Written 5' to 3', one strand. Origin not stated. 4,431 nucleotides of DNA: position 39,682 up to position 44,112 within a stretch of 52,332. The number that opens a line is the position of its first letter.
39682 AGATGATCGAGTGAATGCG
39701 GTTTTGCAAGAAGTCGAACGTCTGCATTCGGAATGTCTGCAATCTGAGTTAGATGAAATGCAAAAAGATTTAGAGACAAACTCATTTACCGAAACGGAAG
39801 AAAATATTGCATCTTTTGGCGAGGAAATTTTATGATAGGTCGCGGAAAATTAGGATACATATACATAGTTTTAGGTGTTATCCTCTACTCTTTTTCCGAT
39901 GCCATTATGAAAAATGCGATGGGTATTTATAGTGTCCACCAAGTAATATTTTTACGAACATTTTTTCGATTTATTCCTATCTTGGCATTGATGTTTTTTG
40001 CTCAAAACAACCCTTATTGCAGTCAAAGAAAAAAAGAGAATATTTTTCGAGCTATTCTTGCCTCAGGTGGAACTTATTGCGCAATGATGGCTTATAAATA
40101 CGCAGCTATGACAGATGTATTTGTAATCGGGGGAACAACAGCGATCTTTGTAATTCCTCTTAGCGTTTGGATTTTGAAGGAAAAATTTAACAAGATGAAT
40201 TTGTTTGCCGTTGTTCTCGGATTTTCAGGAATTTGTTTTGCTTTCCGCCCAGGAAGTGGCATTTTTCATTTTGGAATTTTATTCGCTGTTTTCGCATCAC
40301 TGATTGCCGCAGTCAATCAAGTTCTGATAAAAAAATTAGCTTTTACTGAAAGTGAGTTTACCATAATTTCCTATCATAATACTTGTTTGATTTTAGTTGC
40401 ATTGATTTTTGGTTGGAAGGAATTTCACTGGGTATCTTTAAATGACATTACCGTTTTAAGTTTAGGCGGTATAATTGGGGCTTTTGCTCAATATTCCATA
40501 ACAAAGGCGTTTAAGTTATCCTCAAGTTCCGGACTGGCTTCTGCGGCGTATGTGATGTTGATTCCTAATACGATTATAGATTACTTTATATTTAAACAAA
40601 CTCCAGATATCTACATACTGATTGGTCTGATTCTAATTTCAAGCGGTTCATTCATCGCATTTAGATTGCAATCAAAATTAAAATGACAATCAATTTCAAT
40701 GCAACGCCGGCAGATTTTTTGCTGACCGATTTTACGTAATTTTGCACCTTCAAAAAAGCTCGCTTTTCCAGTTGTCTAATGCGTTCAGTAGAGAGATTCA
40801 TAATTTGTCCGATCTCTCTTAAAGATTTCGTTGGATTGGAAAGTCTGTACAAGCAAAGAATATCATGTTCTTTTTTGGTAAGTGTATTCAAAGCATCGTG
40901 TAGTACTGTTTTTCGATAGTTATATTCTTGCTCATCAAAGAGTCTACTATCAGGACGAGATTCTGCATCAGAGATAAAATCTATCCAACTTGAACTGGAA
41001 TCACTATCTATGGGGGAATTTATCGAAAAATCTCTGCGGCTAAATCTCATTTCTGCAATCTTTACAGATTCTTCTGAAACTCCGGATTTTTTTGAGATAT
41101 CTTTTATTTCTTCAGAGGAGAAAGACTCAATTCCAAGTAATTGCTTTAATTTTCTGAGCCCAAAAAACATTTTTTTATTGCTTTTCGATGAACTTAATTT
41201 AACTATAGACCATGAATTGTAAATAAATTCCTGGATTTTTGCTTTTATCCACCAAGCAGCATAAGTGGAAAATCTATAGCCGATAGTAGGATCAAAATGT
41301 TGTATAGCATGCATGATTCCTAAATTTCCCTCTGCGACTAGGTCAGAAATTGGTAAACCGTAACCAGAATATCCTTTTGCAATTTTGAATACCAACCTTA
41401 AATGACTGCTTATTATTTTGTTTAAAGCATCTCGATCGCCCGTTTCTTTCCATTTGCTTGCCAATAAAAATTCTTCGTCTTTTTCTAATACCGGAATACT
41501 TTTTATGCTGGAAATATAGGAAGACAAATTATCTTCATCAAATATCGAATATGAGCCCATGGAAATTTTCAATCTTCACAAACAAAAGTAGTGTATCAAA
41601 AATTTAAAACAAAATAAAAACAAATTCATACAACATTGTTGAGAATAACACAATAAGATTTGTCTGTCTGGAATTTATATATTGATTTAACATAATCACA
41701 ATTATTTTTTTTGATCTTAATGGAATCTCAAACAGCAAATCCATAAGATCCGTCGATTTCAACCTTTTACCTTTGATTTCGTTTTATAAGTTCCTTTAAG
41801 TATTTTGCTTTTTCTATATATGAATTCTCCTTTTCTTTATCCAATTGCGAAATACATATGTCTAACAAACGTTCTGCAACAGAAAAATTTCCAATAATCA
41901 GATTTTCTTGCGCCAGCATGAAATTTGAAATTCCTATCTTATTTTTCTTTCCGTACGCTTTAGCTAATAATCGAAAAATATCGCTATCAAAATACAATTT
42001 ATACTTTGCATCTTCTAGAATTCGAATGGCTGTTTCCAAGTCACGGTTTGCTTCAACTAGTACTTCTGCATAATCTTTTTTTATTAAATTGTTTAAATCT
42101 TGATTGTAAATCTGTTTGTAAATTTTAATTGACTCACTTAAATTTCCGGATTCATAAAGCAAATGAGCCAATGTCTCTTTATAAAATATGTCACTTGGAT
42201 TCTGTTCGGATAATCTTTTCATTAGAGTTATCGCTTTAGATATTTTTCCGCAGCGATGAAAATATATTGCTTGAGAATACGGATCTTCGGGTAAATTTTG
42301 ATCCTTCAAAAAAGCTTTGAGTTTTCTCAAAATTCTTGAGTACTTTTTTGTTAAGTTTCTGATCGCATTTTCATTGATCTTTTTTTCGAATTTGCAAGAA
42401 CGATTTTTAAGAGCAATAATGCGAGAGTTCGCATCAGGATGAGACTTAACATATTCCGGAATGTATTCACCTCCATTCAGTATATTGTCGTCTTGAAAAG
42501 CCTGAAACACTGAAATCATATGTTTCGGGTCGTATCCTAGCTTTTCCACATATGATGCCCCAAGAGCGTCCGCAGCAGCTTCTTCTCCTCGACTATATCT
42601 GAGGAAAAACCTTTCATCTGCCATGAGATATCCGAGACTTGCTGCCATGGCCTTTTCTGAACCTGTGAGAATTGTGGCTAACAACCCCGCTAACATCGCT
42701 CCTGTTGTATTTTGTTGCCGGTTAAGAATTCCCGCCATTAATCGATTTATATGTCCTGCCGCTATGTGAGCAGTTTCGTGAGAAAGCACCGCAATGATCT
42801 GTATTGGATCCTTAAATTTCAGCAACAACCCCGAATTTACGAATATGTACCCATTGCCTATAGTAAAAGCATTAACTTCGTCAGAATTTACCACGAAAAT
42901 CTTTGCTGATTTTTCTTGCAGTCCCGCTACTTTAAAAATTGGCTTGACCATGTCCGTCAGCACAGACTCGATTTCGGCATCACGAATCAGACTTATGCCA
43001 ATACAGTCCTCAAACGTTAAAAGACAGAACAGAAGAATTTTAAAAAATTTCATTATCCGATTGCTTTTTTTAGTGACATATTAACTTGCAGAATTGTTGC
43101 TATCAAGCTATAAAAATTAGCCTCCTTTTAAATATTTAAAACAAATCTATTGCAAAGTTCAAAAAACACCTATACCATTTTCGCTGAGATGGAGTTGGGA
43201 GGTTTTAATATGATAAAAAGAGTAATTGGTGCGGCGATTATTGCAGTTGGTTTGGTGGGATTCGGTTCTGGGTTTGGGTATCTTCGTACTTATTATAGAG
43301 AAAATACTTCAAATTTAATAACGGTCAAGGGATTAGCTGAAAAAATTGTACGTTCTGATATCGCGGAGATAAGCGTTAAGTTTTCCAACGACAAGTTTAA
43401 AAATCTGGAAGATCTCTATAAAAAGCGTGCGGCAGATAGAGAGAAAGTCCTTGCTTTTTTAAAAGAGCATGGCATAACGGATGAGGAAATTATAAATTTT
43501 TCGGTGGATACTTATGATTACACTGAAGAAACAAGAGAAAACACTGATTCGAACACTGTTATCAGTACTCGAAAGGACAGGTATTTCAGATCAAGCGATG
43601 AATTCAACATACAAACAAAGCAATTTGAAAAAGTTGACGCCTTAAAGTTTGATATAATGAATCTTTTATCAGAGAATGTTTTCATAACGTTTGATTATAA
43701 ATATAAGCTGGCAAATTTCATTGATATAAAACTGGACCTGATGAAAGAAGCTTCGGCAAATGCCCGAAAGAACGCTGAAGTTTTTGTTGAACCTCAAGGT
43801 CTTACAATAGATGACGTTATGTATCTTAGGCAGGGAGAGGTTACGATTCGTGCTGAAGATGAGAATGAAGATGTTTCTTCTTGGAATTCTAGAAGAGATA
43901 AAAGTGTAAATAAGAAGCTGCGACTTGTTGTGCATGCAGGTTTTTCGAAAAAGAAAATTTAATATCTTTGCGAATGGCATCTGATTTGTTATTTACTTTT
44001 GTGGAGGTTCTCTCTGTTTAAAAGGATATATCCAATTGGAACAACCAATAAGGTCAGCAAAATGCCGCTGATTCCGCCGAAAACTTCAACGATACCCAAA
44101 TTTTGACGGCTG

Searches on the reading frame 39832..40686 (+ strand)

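Call 36: search_protein_families(library=pfam, proteins=[window:39832-40686:+], max_evalue=0.001)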
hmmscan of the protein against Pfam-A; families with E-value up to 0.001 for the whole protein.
window:39832-40686:+ (284 aa): 1 family
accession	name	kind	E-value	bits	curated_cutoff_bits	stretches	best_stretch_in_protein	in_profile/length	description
PF00892.27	EamA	-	5.7e-23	82.1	28.2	2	7-138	2-134/135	EamA-like transporter family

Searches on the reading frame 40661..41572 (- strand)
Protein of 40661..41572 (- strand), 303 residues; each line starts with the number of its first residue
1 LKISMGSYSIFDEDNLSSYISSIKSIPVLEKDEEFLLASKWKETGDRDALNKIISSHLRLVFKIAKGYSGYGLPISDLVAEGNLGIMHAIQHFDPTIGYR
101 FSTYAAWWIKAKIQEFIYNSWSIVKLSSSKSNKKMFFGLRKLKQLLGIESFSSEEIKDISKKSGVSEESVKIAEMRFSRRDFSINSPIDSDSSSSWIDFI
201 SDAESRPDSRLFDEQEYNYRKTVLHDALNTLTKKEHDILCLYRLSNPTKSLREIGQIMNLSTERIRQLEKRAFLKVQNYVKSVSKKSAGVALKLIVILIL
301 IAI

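Call 36: search_protein_families(library=pfam, proteins=[window:40661-41572:-], max_evalue=0.001)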
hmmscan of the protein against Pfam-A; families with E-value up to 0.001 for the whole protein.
window:40661-41572:- (303 aa): 3 families
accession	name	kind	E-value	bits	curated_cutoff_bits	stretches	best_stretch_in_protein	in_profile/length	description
PF04542.20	Sigma70_r2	-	2.3e-17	63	24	1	54-117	2-65/71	Sigma-70 region 2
PF04545.22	Sigma70_r4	-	1.5e-14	53.6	24.1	1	227-277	1-49/50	Sigma-70, region 4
PF00140.25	Sigma70_r1_2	-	0.00056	20.2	22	0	14-43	1-30/34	Sigma-70 factor, region 1.2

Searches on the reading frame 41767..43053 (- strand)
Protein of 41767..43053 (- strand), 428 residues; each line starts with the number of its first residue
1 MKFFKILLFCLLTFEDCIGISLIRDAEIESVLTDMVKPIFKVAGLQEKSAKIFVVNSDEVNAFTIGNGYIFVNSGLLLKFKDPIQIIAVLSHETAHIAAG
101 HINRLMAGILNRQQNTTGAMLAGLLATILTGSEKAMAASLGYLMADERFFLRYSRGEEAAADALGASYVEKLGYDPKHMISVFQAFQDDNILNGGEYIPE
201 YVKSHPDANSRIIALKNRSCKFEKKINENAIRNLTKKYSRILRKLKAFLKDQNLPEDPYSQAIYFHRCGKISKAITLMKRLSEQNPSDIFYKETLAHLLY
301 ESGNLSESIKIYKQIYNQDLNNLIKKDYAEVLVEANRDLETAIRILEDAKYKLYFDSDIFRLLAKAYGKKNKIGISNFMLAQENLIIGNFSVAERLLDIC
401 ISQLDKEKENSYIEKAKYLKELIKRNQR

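Call 36: search_protein_families(library=pfam, proteins=[window:41767-43053:-], max_evalue=0.001)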
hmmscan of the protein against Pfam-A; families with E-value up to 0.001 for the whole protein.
window:41767-43053:- (428 aa): 4 families
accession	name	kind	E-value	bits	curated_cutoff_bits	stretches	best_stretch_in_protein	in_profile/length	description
PF01435.24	Peptidase_M48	-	6e-32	111.4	20.3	1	25-218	4-185/186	Peptidase family M48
PF13428.12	TPR_14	-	1.6e-05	25.5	23.5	0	263-297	9-43/44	Tetratricopeptide repeat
PF24575.1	TPR_Slam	-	4e-05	24.4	35.2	0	230-301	30-93/104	Surface lipoprotein assembly modifier, N-terminal TPR repeats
PF14559.12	TPR_19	-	4.8e-05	24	25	0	299-365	1-67/68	Tetratricopeptide repeat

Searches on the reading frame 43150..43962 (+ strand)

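Call 36: search_protein_families(library=pfam, proteins=[window:43150-43962:+], max_evalue=0.001)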
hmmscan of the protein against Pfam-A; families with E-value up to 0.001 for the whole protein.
window:43150-43962:+ (270 aa): 1 family
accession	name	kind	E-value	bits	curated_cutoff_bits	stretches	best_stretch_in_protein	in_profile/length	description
PF04402.19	SIMPL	-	1.5e-14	55.2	25.2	1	57-228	1-160/205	Protein of unknown function (DUF541)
